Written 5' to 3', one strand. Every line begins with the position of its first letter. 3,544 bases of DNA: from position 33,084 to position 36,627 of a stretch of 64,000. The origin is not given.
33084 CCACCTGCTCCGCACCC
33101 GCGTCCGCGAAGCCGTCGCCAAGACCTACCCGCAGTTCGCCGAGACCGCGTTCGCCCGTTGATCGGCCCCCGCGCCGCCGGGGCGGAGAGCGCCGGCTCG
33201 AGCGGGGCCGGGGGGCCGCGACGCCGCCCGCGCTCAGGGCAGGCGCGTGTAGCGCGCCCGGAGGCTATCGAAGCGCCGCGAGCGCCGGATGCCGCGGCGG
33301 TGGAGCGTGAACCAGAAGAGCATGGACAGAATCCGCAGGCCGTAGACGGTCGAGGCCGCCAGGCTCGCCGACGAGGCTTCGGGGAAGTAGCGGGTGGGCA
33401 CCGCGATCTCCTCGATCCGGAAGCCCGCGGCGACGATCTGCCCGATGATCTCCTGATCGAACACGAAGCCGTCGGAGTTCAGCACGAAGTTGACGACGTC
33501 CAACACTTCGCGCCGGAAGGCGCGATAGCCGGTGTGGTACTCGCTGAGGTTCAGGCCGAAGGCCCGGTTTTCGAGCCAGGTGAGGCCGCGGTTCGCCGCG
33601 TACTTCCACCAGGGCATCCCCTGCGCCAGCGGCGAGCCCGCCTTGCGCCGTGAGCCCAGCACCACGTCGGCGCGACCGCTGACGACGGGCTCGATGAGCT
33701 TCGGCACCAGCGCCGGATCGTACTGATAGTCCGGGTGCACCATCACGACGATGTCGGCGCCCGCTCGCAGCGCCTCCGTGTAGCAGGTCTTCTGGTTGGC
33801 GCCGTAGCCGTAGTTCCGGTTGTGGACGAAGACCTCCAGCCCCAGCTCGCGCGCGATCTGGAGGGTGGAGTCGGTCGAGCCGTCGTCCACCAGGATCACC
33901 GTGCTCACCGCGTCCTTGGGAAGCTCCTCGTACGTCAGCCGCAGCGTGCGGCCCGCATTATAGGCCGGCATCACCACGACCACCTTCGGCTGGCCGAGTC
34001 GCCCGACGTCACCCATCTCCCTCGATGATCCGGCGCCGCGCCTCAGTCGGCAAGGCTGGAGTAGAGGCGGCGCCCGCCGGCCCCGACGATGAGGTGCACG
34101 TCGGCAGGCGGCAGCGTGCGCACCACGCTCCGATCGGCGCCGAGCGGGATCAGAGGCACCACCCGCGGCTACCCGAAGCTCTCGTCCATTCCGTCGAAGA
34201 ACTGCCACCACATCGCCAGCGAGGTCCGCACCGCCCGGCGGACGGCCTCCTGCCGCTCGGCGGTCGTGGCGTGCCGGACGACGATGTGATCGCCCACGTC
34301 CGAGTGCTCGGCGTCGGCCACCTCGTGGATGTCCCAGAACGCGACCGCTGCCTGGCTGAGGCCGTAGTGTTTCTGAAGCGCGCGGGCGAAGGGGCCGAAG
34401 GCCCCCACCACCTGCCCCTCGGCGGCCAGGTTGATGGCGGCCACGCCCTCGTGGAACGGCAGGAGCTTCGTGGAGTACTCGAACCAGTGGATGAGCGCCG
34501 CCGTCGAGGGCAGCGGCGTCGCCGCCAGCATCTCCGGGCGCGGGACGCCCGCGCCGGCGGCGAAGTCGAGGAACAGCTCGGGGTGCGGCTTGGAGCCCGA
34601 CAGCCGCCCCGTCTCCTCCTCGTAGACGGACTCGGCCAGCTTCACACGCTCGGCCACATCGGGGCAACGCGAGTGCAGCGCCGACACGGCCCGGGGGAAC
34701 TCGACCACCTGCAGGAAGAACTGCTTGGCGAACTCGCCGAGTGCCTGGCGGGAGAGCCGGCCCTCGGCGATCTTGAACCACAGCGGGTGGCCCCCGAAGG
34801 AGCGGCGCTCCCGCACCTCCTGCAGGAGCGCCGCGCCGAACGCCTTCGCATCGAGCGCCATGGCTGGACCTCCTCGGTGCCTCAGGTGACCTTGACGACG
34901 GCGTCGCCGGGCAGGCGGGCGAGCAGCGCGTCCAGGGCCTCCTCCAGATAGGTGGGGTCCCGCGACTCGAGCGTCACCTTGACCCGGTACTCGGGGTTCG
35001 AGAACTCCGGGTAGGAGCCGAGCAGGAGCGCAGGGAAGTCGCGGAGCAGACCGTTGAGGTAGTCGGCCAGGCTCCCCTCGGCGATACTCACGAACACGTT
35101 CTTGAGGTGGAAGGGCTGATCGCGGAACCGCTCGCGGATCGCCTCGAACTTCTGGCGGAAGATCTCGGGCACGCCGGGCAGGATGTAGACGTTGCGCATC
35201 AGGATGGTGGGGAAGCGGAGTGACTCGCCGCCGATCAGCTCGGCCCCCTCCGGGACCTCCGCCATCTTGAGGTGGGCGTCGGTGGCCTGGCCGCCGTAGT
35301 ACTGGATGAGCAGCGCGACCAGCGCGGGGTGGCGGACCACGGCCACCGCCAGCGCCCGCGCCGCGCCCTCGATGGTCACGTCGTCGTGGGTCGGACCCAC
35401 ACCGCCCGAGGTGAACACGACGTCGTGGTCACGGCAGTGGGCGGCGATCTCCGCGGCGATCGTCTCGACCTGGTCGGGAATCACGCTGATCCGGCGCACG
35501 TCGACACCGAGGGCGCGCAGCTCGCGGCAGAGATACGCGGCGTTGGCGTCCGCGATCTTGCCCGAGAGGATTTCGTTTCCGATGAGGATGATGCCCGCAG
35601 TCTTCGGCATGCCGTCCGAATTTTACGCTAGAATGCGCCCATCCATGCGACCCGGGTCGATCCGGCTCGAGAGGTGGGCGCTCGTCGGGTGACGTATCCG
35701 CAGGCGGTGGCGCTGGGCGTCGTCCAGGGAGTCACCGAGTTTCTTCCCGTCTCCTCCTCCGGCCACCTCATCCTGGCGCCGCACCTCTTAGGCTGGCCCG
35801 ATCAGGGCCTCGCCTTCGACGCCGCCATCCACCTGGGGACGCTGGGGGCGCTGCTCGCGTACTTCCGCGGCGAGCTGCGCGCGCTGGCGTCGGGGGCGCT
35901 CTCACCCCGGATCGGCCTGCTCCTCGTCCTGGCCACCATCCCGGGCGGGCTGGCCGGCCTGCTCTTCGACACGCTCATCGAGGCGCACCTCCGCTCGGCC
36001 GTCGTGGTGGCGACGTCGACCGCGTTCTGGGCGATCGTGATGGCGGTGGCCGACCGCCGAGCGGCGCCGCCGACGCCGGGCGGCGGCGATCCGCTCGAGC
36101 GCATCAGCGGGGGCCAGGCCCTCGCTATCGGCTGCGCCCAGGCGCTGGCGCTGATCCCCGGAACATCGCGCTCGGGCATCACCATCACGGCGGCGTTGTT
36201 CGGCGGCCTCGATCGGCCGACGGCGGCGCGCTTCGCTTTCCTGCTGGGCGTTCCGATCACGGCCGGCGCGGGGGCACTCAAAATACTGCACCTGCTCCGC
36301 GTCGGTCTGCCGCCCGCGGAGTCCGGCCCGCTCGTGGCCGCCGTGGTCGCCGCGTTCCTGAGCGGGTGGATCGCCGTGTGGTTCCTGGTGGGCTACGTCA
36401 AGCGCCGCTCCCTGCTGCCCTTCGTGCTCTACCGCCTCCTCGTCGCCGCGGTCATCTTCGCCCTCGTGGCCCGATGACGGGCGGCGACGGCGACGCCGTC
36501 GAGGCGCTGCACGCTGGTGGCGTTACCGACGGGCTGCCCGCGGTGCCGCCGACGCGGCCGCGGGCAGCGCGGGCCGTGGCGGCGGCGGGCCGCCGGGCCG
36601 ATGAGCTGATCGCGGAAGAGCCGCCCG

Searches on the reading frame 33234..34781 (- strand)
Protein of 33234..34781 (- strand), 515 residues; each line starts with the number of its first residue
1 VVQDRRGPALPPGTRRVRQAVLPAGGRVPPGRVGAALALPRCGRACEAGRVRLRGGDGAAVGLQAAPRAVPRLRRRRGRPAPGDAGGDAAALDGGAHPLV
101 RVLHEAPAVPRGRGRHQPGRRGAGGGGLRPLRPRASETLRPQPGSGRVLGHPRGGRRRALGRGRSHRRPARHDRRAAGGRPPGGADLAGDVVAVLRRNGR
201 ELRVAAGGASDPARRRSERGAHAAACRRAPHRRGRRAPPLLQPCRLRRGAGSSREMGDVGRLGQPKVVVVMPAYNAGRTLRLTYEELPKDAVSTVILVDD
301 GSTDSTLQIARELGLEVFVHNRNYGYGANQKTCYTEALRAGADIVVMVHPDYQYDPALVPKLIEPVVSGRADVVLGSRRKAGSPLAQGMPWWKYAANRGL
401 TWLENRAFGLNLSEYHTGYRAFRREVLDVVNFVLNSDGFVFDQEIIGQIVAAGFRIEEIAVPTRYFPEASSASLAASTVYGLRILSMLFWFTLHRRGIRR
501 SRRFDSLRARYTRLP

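Call 80: search_protein_families(library=pfam, proteins=[window:33234-34781:-], max_evalue=0.00001)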
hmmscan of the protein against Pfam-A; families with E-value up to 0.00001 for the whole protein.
window:33234-34781:- (515 aa): 1 family
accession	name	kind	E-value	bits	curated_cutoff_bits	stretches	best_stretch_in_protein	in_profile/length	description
PF00535.33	Glycos_transf_2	-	1.2e-21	77.8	23.3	1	269-428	2-165/168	Glycosyl transferase family 2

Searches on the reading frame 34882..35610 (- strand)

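Call 80: search_protein_families(library=pfam, proteins=[window:34882-35610:-], max_evalue=0.00001)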
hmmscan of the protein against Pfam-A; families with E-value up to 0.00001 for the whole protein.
window:34882-35610:- (242 aa): 2 families
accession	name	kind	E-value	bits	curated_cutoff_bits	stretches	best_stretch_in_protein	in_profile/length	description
PF00994.29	MoCF_biosynth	-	2.8e-30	105.3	26.6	1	6-158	1-137/144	Probable molybdopterin binding domain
PF24102.1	FLAD1_M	-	8.2e-21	74.1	27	1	166-241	1-77/78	FAD synthase, middle domain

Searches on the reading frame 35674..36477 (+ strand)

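Call 81: search_protein_families(library=pfam, proteins=[window:35674-36477:+], max_evalue=0.00001)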
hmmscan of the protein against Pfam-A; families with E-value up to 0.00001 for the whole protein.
window:35674-36477:+ (267 aa): 1 family
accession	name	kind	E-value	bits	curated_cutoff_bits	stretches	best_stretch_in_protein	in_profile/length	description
PF02673.24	BacA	-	3.2e-71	240.5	33.4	1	11-260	1-257/257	Bacitracin resistance protein BacA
